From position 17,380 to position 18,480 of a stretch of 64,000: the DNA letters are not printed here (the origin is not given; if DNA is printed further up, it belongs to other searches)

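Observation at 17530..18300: Trehalose-6-phosphate synthase fused to an N-terminal extracytoplasmic sensor and HAMP-like linker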

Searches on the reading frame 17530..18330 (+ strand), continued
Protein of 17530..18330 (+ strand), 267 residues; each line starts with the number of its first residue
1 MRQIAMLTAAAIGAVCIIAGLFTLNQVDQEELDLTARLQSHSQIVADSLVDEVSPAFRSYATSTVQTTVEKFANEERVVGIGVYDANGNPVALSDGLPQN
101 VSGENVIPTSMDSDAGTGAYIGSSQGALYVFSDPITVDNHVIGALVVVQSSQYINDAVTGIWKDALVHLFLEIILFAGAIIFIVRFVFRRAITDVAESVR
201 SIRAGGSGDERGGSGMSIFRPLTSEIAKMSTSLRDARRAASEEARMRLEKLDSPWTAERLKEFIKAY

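Call 37: search_protein_families(library=pfam, proteins=[P0169, P0170, P0173, P0191, P0184, P0187, P0231, P0238, P0284, P0251], max_evalue=0.001)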
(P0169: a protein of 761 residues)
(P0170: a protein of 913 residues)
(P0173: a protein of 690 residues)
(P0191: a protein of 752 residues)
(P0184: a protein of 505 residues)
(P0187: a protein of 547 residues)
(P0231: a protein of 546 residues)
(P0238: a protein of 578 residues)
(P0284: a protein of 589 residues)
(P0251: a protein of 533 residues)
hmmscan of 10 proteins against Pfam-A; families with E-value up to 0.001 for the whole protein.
P0169 (761 aa): 3 families
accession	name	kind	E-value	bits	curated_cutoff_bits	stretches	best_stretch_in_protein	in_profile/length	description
PF00982.27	Glyco_transf_20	-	3.1e-118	395.9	32.5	1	276-742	3-472/473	Glycosyltransferase family 20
PF13692.12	Glyco_trans_1_4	-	7.7e-08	33.1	27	1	564-707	13-140/142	Glycosyl transferases group 1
PF00534.26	Glycos_transf_1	-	0.00022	21.2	26.4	1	610-713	60-160/172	Glycosyl transferases group 1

P0170 (913 aa): 2 families
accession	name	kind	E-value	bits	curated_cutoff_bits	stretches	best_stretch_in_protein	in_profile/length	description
PF00982.27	Glyco_transf_20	-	3.2e-119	399.2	32.5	1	433-900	2-471/473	Glycosyltransferase family 20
PF10144.15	SMP_2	-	1.5e-06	28.4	28.9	0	171-280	34-138/159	Bacterial virulence factor haemolysin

P0173 (690 aa): 1 family
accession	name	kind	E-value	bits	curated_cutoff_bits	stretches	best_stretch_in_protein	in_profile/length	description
PF04107.18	GCS2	-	2.7e-09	37.3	21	1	255-431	2-166/291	Glutamate-cysteine ligase family 2(GCS2)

P0191 (752 aa): 3 families
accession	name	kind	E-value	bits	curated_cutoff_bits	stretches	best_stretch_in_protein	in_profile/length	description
PF00982.27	Glyco_transf_20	-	8.4e-115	384.6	32.5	1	275-740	4-472/473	Glycosyltransferase family 20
PF13692.12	Glyco_trans_1_4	-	3.8e-06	27.6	27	1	629-706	67-141/142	Glycosyl transferases group 1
PF00534.26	Glycos_transf_1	-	0.00032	20.7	26.4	1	623-716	75-165/172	Glycosyl transferases group 1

P0184 (505 aa): 0 families

P0187 (547 aa): 1 family
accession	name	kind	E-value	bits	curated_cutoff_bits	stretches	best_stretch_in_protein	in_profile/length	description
PF00982.27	Glyco_transf_20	-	3.3e-51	174.9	32.5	1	276-520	2-249/473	Glycosyltransferase family 20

P0231 (546 aa): 1 family
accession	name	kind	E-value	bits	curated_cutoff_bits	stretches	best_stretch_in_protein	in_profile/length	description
PF00982.27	Glyco_transf_20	-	1.8e-05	24.1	32.5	0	462-504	194-236/473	Glycosyltransferase family 20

P0238 (578 aa): 1 family
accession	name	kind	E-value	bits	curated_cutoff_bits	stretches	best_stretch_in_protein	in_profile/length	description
PF00982.27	Glyco_transf_20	-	2.4e-14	53.4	32.5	1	266-399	2-140/473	Glycosyltransferase family 20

P0284 (589 aa): 1 family
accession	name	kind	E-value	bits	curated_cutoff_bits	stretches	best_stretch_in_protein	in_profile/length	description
PF00982.27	Glyco_transf_20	-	6e-31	108.1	32.5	1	268-455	2-192/473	Glycosyltransferase family 20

P0251 (533 aa): 2 families
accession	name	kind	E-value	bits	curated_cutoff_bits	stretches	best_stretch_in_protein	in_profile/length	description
PF00982.27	Glyco_transf_20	-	1.1e-13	51.2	32.5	1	340-471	3-137/473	Glycosyltransferase family 20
PF17203.10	sCache_3_2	-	0.0005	20.6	28.4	1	101-215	3-124/140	Single cache domain 3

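Call 39: search_protein_families(library=pfam, proteins=[P0184, P0186, P0210, P0226, P0227, P0196, P0235, P0234, P0255, P0259], max_evalue=0.01)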
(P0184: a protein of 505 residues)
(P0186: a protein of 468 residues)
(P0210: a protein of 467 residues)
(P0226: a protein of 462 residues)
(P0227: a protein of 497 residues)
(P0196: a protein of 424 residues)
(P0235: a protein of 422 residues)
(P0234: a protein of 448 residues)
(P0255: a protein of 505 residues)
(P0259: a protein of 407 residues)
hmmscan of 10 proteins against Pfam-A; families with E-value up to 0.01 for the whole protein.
P0184 (505 aa): 1 family
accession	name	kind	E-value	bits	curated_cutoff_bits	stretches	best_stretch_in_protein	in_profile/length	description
PF17203.10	sCache_3_2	-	0.0028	18.2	28.4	1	31-149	3-122/140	Single cache domain 3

P0186 (468 aa): 2 families
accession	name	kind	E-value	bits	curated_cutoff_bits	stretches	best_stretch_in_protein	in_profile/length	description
PF00982.27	Glyco_transf_20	-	1.1e-15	57.8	32.5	1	274-405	3-139/473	Glycosyltransferase family 20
PF10144.15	SMP_2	-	0.0012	19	28.9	1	9-95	14-102/159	Bacterial virulence factor haemolysin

P0210 (467 aa): 1 family
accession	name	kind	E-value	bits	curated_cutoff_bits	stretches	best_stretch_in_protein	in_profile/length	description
PF00982.27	Glyco_transf_20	-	3e-08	33.3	32.5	1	348-405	78-139/473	Glycosyltransferase family 20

P0226 (462 aa): 2 families
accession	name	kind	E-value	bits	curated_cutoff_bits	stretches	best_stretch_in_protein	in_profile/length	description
PF00982.27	Glyco_transf_20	-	7.9e-33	114.3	32.5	1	272-462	3-196/473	Glycosyltransferase family 20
PF18719.7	ArlS_N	-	0.00045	20.9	27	1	35-139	14-117/140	ArlS sensor domain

P0227 (497 aa): 0 families

P0196 (424 aa): 0 families

P0235 (422 aa): 1 family
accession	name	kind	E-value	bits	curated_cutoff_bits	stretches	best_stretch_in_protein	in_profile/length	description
PF00982.27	Glyco_transf_20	-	3.3e-16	59.5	32.5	1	271-414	2-148/473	Glycosyltransferase family 20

P0234 (448 aa): 0 families

P0255 (505 aa): 0 families

P0259 (407 aa): 2 families
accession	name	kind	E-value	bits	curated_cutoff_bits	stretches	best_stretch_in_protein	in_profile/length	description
PF00982.27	Glyco_transf_20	-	4.7e-14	52.4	32.5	1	275-404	3-137/473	Glycosyltransferase family 20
PF17203.10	sCache_3_2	-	0.0056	17.2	28.4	0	31-148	2-122/140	Single cache domain 3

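Call 53: search_protein_families(library=pfam, alignment_id=A4, max_evalue=10)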
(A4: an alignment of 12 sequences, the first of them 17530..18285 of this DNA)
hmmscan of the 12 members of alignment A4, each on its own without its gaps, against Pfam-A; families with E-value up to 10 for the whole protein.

A. member 1, window:17530-18285:+ (252 aa): 1 family
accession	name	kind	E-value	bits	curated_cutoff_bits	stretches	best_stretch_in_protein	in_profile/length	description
PF10144.15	SMP_2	-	0.00013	22.1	28.9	1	13-95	22-103/159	Bacterial virulence factor haemolysin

B. families by the number of members that match (of 12 scanned): 42 families (the first 25 are shown)
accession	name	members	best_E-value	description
PF10144.15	SMP_2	8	0.00013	Bacterial virulence factor haemolysin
PF17203.10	sCache_3_2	5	7.7e-05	Single cache domain 3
PF17152.10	CHASE8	5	0.0011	Periplasmic sensor domain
PF23846.1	Cache_WalK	2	5.6e-05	WalK sensor protein kinase Chache domain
PF02743.24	dCache_1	2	0.00013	Cache domain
PF00672.30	HAMP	2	0.024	HAMP domain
PF18719.7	ArlS_N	1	0.0014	ArlS sensor domain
PF02203.21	TarH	1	0.002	Tar ligand binding domain homologue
PF19762.4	DUF6249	1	0.023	Domain of unknown function (DUF6249)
PF03631.20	Virul_fac_BrkB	1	0.023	Virulence factor BrkB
PF03739.19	LptF_LptG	1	0.023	Lipopolysaccharide export system permease LptF/LptG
PF14827.12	dCache_3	1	0.024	Double sensory domain of two-component sensor kinase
PF12869.13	tRNA_anti-like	1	0.025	tRNA_anti-like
PF15159.11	PIG-Y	1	0.032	Phosphatidylinositol N-acetylglucosaminyltransferase subunit Y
PF13268.11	DUF4059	1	0.033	Protein of unknown function (DUF4059)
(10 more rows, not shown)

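Call 59: find_encoding_contigs(protein=P0173, flank=6000, max_places=4)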
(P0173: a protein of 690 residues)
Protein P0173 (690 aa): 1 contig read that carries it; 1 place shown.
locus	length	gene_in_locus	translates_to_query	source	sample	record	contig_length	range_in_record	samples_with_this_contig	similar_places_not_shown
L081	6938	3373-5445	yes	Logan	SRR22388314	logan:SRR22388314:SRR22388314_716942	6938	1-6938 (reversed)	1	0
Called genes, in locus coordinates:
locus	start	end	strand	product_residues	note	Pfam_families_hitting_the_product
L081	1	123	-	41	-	?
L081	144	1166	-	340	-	PF00709:Adenylsucc_synt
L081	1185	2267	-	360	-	PF11141:DUF2914 (weak)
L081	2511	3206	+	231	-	PF16656:Pur_ac_phosph_N (weak)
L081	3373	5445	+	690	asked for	PF04107:GCS2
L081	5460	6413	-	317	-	-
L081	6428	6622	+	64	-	-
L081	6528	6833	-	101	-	-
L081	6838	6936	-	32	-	?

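Call 60: find_homologous_proteins(query=P0173, max_evalue=1e-10)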
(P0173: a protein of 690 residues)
Query P0173 (690 aa): 148 proteins with E <= 1e-10 among 8000 candidates; the best 120 are listed.
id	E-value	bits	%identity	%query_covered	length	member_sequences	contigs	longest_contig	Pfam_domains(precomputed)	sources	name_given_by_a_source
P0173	0.0e+0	1545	100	100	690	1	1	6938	PF04107.19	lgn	-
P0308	0.0e+0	1380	89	100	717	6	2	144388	PF04107.19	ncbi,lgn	-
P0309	0.0e+0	1203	78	99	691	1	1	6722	PF04107.19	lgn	-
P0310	0.0e+0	1131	73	100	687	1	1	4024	PF04107.19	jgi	jgi:hypothetical protein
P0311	0.0e+0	1104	72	99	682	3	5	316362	PF04107.19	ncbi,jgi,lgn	-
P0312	5.8e-209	714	71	64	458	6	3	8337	PF04107.19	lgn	-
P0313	1.8e-203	696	69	63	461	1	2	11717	PF04107.19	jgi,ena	-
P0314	4.6e-200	684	67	64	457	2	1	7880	PF04107.19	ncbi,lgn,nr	ncbi:hypothetical protein EPO56_01580 [Patescibacteria group bacterium]|nr:MAG: hypothetical protein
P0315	2.8e-197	675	69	63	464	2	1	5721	PF04107.19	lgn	-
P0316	2.4e-196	672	69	63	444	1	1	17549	PF04107.19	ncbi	-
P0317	2.9e-194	665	66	63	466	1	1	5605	PF04107.19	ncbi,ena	-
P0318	1.7e-193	663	64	64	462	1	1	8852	PF04107.19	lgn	-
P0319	2.5e-193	662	67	63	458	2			PF04107.19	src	-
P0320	7.6e-188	644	63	65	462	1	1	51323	PF04107.19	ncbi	-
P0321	2.1e-176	606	61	64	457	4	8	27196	PF04107.19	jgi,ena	-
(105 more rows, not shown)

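Call 73: find_encoding_contigs(protein=P0311, flank=5000, max_places=2)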
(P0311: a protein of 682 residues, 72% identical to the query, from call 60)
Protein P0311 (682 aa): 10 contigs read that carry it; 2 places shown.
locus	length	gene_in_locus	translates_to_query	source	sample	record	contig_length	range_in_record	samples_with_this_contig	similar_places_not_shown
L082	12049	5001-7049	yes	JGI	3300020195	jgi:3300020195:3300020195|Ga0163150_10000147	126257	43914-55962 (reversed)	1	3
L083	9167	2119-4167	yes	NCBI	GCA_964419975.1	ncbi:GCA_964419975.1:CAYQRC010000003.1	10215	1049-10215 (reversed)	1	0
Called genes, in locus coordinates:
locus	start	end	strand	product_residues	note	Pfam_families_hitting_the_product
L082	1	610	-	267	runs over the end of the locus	PF04402:SIMPL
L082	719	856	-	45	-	-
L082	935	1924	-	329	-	PF03741:TerC, PF04332:DUF475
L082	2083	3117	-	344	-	PF00709:Adenylsucc_synt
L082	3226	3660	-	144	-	PF00583:Acetyltransf_1, PF13302:Acetyltransf_3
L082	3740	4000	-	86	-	-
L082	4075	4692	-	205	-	-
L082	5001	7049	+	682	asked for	PF04107:GCS2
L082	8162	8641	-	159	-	PF01245:Ribosomal_L19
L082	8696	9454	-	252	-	PF00849:PseudoU_synth_2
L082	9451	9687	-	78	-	PF00708:Acylphosphatase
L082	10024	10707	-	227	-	PF01786:AOX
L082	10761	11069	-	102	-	-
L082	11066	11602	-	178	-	-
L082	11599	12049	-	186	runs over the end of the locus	-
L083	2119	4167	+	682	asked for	PF04107:GCS2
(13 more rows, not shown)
